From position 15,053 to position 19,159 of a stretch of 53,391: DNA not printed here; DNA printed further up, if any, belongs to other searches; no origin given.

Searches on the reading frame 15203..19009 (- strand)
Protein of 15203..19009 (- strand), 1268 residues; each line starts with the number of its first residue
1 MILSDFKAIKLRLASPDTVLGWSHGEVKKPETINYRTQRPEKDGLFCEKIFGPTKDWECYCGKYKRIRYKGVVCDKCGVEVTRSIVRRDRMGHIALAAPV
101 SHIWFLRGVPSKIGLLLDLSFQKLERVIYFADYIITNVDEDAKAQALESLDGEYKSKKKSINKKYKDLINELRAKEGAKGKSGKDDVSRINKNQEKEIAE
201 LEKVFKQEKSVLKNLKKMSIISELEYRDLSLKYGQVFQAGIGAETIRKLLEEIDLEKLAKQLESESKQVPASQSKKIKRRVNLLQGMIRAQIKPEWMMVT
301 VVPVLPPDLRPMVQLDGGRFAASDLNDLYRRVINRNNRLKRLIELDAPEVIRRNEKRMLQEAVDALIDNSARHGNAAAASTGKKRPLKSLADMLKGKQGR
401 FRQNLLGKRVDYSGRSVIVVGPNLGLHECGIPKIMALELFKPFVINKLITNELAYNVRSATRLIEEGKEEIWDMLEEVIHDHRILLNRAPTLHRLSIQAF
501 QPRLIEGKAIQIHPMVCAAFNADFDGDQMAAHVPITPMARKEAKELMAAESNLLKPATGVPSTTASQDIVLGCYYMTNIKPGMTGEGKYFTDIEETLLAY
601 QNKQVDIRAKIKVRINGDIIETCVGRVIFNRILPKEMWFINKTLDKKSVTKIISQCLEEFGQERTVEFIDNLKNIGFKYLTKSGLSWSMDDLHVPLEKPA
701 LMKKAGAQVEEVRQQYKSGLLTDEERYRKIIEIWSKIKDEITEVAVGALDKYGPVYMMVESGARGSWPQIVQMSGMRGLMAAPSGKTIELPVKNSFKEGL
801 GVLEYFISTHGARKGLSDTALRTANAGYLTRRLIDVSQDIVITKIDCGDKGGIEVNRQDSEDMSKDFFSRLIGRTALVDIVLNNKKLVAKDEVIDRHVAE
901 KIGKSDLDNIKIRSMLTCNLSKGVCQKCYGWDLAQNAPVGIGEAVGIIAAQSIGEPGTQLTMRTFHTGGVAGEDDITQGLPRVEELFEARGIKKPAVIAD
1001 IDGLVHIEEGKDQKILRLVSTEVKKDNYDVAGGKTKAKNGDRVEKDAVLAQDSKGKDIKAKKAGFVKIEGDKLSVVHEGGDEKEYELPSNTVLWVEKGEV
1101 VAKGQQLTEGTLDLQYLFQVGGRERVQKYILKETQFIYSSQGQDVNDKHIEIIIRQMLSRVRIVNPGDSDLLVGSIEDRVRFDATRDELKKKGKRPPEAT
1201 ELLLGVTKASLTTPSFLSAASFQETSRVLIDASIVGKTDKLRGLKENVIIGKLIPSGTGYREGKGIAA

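Call 30: search_protein_families(library=pfam, proteins=[window:15203-19009:-], max_evalue=0.01)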
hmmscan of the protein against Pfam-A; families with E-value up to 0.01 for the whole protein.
window:15203-19009:- (1268 aa): 6 families
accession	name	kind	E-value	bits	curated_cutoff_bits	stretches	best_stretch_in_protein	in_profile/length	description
PF04997.17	RNA_pol_Rpb1_1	-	7.2e-79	265.8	39.7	1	5-405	3-312/312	RNA polymerase Rpb1, domain 1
PF04998.22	RNA_pol_Rpb1_5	-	1.4e-61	208.8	28.5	1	799-1209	1-262/267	RNA polymerase Rpb1, domain 5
PF00623.25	RNA_pol_Rpb1_2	-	2.6e-40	138.8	25.3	1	407-548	1-165/166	RNA polymerase Rpb1, domain 2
PF04983.23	RNA_pol_Rpb1_3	-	4.6e-29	101.8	28.9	1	552-692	1-162/162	RNA polymerase Rpb1, domain 3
PF05000.22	RNA_pol_Rpb1_4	-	4.2e-13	49.6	24.8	1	722-796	2-106/107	RNA polymerase Rpb1, domain 4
PF21668.3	RPOC_hybrid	-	0.0075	16.5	27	0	998-1063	11-80/102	DNA-directed RNA polymerase subunit beta', hybrid domain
